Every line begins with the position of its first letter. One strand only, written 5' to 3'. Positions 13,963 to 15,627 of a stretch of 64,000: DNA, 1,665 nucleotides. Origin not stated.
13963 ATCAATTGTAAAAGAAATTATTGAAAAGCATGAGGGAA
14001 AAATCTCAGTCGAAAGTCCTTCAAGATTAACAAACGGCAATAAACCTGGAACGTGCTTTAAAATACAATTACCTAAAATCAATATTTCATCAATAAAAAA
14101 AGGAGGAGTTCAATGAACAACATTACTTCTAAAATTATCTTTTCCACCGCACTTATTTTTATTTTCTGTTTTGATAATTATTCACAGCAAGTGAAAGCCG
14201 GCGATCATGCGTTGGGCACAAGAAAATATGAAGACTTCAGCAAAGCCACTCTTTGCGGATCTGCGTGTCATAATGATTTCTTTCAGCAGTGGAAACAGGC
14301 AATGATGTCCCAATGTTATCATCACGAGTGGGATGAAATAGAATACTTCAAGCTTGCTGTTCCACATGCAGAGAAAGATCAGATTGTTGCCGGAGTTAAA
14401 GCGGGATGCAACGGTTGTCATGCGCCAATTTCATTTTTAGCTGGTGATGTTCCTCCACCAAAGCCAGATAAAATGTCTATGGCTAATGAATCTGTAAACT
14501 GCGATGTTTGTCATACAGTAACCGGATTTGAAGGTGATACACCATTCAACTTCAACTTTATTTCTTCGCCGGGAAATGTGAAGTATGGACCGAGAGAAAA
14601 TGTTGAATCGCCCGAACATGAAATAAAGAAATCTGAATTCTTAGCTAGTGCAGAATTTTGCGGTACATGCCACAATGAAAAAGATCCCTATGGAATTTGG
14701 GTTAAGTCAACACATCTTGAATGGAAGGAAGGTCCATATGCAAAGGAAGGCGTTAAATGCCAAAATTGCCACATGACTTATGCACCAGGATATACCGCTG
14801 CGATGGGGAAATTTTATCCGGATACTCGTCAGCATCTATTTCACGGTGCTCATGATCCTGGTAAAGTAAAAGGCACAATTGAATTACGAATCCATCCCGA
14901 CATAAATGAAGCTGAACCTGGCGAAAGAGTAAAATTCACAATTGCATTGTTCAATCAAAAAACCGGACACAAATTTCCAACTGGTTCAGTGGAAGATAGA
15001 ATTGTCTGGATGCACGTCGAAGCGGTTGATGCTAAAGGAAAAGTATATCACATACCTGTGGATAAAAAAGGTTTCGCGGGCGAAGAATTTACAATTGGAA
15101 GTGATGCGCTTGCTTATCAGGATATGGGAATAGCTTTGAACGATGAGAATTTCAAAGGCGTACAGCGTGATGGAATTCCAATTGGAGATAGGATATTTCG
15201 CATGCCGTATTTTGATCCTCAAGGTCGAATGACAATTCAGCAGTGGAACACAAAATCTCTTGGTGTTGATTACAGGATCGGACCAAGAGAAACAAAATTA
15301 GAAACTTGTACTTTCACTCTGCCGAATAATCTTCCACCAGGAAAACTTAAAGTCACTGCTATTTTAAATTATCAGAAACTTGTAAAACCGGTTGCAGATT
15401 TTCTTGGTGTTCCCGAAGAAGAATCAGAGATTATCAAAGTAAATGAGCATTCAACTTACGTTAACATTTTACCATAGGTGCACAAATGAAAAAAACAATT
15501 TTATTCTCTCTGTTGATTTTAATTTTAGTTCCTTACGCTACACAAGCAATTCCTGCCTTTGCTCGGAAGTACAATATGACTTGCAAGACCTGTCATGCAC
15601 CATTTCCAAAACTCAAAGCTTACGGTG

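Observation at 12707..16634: Translationally coupled operon: polytopic histidine kinase + multiheme cytochrome c + Cyc2-like cytochrome-porin fusion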

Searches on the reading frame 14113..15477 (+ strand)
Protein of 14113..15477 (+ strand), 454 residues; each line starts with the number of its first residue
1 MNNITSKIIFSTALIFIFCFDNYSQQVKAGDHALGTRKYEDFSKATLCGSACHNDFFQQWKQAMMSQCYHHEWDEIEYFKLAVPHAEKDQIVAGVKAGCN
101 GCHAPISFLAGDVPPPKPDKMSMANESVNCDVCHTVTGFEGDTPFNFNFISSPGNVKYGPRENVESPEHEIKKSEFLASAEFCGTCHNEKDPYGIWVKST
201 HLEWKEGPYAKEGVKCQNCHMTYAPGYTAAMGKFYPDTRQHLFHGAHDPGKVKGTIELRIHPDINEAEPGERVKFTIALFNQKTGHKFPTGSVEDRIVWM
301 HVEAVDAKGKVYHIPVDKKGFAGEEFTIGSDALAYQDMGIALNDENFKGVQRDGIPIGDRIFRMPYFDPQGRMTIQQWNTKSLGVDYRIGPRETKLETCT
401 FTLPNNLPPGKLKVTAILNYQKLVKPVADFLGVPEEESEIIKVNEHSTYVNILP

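Call 3: search_protein_families(library=pfam, proteins=[window:14113-15477:+], max_evalue=0.1)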
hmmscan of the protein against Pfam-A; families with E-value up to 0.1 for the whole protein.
window:14113-15477:+ (454 aa): 7 families
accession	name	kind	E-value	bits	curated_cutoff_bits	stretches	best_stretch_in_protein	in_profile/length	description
PF14522.11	Cytochrome_C7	-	8.9e-07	29.1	24.8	2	91-136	8-50/67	Cytochrome c7 and related cytochrome c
PF03264.19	Cytochrom_NNT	-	6e-05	23.3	24.1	1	177-223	33-75/174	NapC/NirT cytochrome c family, N-terminal region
PF14537.11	Cytochrom_c3_2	-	0.00015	22.6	25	1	177-223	23-67/79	Cytochrome c3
PF22113.1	Mtrc-MtrF_II-IV_dom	-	0.00022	21.2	30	1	97-224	7-131/176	Outer membrane cytochrome MtrC/MtrF-like, domains II/IV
PF13435.11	Cytochrome_C554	-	0.00029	22.1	20.8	1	51-135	4-84/84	Cytochrome c554 and c-prime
PF09699.15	Paired_CXXCH_1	-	0.043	14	20.6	0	179-190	28-39/41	Doubled CXXCH motif (Paired_CXXCH_1)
PF13878.12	zf-C2H2_3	-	0.09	13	27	1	214-227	14-27/40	zinc-finger of acetyl-transferase ESCO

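Call 4: search_protein_families(library=ncbifam, proteins=[window:14113-15477:+], max_evalue=0.1)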
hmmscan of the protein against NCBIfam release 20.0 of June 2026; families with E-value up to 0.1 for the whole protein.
window:14113-15477:+ (454 aa): 7 families
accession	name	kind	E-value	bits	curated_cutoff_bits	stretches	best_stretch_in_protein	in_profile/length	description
NF040886.1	cyt_C_like_Sec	equivalog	4.2e-10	38.8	250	1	123-312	150-335/423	multiheme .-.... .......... (seleno)protein ExtKL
TIGR03507.1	decahem_SO1788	subfamily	0.00059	18.4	209.3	0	180-225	243-281/672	OmcA/MtrC family decaheme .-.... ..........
TIGR03508.1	decahem_SO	subfamily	0.0071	15.8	192.2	0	126-223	33-104/258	DmsE family decaheme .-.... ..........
TIGR03153.1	cytochr_NrfH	equivalog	0.0091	16.1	134.2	1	176-222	24-61/138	cytochrome c nitrite reductase small subunit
NF011606.0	PRK15032.1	equivalog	0.053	12.6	455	0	176-222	41-83/390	pentaheme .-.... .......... TorC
TIGR02161.1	napC_nirT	subfamily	0.058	13.3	310.6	0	178-222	43-84/185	periplasmic nitrate (or nitrite) reductase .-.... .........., NapC/NirT family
NF041198.1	UshA_like_PCGU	equivalog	0.095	11.3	275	0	167-224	395-453/519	UshA-like (seleno)protein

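Call 30: find_homologous_proteins(query=window:14113-15477:+)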
Query window:14113-15477:+ (454 aa): 2677 proteins with E <= 0.001 among 4821 candidates; the best 120 are listed.
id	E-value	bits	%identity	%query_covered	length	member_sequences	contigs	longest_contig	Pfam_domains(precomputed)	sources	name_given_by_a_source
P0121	3.0e-293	991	89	100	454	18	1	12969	PF13435.12,PF14522.12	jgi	-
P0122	1.2e-292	989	89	100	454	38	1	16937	PF14537.12,PF13435.12,PF03264.20,PF14522.12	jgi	-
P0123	6.5e-290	980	88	100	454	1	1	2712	PF13435.12,PF14522.12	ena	-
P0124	2.0e-287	972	91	95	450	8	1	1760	PF03264.20,PF14522.12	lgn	-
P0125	4.0e-285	964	89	98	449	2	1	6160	PF13435.12,PF03264.20,PF14522.12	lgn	-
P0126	4.8e-284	961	88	98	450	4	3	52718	PF03264.20,PF14522.12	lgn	-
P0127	1.1e-283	959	88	98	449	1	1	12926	PF13435.12,PF03264.20,PF14522.12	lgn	-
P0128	8.0e-281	950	85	100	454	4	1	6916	PF03264.20,PF14522.12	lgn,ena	-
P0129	1.0e-258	877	79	99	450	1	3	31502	PF13435.12,PF03264.20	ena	-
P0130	1.4e-258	877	81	99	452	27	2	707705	PF13435.12,PF03264.20,PF14522.12,PF22113.2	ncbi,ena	-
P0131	5.0e-258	875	79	99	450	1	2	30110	PF13435.12,PF03264.20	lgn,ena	-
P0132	5.2e-258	875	79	99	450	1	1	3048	PF13435.12,PF03264.20,PF14522.12,PF22113.2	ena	-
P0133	5.2e-258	875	81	97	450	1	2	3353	PF13435.12,PF03264.20,PF14522.12,PF22113.2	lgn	-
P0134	1.2e-257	874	79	99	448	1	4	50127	PF13435.12,PF14522.12,PF22113.2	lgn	-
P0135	1.8e-257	873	83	94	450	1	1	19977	PF03264.20,PF14522.12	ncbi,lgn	-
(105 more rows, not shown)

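Call 42: search_solved_structures(query=window:14113-15477:+, max_evalue=1, show_alignments=2)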
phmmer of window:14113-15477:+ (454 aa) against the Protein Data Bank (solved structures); distinct sequences matched with E-value up to 1: 1.
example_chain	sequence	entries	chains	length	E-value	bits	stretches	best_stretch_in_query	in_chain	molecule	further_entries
5ze8_A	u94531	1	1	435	1.2e-06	31.1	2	46-141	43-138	cytochrome c552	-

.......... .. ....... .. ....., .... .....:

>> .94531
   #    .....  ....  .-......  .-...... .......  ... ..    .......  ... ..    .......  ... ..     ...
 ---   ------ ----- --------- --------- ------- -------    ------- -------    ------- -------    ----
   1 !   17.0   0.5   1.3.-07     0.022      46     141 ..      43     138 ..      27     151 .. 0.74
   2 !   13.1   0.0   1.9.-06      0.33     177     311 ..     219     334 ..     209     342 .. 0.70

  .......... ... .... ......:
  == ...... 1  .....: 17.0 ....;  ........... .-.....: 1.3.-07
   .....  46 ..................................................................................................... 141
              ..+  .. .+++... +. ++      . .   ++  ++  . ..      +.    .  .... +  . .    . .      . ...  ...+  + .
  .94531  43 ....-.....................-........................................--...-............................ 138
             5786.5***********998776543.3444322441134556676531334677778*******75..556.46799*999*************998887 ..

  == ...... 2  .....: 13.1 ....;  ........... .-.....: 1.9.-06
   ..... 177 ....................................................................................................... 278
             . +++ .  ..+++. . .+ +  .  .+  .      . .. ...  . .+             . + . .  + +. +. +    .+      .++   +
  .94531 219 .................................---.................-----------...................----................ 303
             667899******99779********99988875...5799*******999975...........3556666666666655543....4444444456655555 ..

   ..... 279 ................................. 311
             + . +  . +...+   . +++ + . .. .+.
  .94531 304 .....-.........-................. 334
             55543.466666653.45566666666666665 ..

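Call 53: search_solved_structures(query=A2, max_evalue=1, show_alignments=2)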
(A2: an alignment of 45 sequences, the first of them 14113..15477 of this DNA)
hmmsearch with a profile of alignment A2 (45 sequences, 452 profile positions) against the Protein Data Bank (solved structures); distinct sequences matched with E-value up to 1: 6.
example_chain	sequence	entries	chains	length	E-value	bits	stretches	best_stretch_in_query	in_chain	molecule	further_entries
5ze8_A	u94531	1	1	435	1.6e-08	37.1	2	44-139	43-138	cytochrome c552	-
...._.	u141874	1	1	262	0.024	16.8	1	88-203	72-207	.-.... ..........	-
9ec7_A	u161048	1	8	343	0.17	14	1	17-129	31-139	Immunoglobulin heavy chain alpha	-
9vgn_A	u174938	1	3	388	0.41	12.7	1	385-437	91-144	Cytochrome P450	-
9vgm_A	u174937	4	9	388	0.53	12.4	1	386-437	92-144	Cytochrome P450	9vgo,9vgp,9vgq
1oah_A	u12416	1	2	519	0.63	12.1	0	201-225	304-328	CYTOCHROME C NITRITE REDUCTASE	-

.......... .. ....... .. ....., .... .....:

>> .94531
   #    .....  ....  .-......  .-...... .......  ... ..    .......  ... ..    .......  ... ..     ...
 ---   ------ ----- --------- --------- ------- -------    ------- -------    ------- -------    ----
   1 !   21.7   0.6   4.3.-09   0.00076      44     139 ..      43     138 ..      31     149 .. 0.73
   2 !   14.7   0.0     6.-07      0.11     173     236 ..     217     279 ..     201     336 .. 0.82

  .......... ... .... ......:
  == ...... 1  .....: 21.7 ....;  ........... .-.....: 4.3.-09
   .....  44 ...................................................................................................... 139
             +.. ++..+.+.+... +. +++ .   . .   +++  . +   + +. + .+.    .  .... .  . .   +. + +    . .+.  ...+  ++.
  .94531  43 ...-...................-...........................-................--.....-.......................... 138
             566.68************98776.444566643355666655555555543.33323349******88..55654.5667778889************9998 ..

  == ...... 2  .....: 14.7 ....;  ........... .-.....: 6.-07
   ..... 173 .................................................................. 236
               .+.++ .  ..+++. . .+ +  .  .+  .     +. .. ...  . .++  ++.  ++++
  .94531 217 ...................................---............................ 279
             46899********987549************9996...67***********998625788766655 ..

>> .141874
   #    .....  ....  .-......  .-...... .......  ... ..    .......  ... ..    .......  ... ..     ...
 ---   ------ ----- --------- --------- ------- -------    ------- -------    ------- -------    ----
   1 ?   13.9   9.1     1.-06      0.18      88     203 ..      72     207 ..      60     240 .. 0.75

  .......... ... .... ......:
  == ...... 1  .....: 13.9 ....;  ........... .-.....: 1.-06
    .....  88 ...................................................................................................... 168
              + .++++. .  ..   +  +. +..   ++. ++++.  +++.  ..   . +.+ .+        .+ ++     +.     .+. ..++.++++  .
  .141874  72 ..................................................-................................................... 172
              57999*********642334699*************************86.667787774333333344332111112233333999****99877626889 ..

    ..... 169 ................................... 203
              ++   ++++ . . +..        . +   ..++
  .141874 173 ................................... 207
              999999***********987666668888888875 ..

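Call 65: predict_structure(alignment_id=A2)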
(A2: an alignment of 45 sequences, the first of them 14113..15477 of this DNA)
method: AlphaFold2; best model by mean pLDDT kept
length: 454 residues; sequences in the alignment: 45
mean_pLDDT: 48.0   pTM: 0.38
mean pLDDT of the five models: 48.0, 45.5, 45.0, 41.8, 41.3
residues with pLDDT >= 90: 32; 70-90: 52; 50-70: 67; < 50: 303
segments of 3 or more residues with pLDDT < 50: 25-154, 165-168, 180-222, 226-233, 238-254, 283-297, 317-393, 430-432
pLDDT, mean of each block of 10 residues (from residue 1): 79 83 45 37 41 38 28 24 27 28 28 39 37 35 35 47 51 54 40 33 43 46 44 48 37 59 91 78 42 45 86 57 25 29 36 25 27 29 38 59 92 82 51 60 82 93
secondary structure, 60 per line:
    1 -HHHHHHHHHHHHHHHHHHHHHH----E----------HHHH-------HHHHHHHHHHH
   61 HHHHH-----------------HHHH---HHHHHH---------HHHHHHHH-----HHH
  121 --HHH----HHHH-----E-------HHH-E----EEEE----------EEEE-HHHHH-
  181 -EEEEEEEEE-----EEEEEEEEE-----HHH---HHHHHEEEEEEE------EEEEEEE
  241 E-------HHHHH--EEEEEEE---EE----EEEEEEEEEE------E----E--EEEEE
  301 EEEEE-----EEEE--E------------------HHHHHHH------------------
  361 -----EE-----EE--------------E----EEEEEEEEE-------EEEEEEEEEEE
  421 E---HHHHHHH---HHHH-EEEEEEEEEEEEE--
elements in order: H2-23 H39-42 H50-65 H83-86 H90-95 H105-112 H130-133 E156-159 E170-173 H175-179 E182-190 E196-204 H216-220 E221-227 E234-241 H249-253 E256-262 E272-281 E296-305 E311-314 H336-342 E394-402 E410-421 H425-431 H435-438 E440-452

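Call 75: fold_search(model_id=the predicted structure, library=pdb)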
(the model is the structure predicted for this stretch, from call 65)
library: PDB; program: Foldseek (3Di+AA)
matches with E <= 10: 1296; with E <= 0.001: 7
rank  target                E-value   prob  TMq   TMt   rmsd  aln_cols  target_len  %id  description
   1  5ze8                  5.0e-09  1.00  0.28  0.31  14.0       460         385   18  Crystal structure of a penta-heme cytochrome c552 from Thermochromatium tepidum (released 2018-04-25)
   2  4kkp_B                2.2e-04  1.00  0.19  0.34  17.0       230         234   13  Crystal structure of Vibrio cholerae RbmA (crystal form 2) (released 2013-05-22)
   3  4kkq_A                2.8e-04  1.00  0.19  0.36  17.2       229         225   14  Crystal structure of Vibrio cholerae RbmA (crystal form 1) (released 2013-05-22)
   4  5cl2_B                3.8e-04  1.00  0.18  0.31   9.9       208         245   13  Crystal structure of Spo0M, sporulation control protein, from Bacillus subtilis. (released 2015-12-16)
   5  5g50_B                6.0e-04  1.00  0.18  0.34  17.1       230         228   13  Vibrio cholerae scaffolding protein RbmA in complex with magnesium. (released 2017-11-29)
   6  4kkq_B                8.1e-04  1.00  0.19  0.36  17.0       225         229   14  Crystal structure of Vibrio cholerae RbmA (crystal form 1) (released 2013-05-22)
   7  6r4n_E                9.7e-04  1.00  0.17  0.43  11.0       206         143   12  Crystal structure of S. cerevisia Niemann-Pick type C protein NPC2 with ergosterol bound (released 2019-09-25)
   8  6r4n_A                1.1e-03  1.00  0.17  0.44  11.5       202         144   12  Crystal structure of S. cerevisia Niemann-Pick type C protein NPC2 with ergosterol bound (released 2019-09-25)
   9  4kkr_A                1.2e-03  1.00  0.18  0.35  22.1       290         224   13  Crystal structure of Vibrio cholerae RbmA (crystal form 3) (released 2013-05-22)
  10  7usy_J                1.7e-03  0.98  0.16  0.20  12.5       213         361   11  Structure of C. elegans TMC-1 complex with ARRD-6 (released 2022-10-19)
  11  9n9j_5                1.9e-03  1.00  0.19  0.52   9.0       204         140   10  Structure of a GRP94 folding intermediate engaged with a CCDC134- and FKBP11-bound secretory translocon (released 2025-11-19)
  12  2z1p                  1.9e-03  0.66  0.13  0.20  24.0       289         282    8  The Enterococcus faecalis MSCRAMM ACE binds its ligands by the collagen Hug Model (released 2007-05-29)
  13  8rjc_5                2.1e-03  1.00  0.19  0.44  10.7       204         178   10  Structure of the rabbit 80S ribosome stalled on a 2-TMD rhodopsin intermediate in complex with Sec61-TRAP, open confor (released 2024-01-24)
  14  1nep                  2.1e-03  1.00  0.19  0.53   6.2       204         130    8  Crystal Structure Analysis of the Bovine NPC2 (Niemann-Pick C2) Protein (released 2003-01-28)
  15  4kkp_A                2.1e-03  0.99  0.19  0.34  22.0       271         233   13  Crystal structure of Vibrio cholerae RbmA (crystal form 2) (released 2013-05-22)
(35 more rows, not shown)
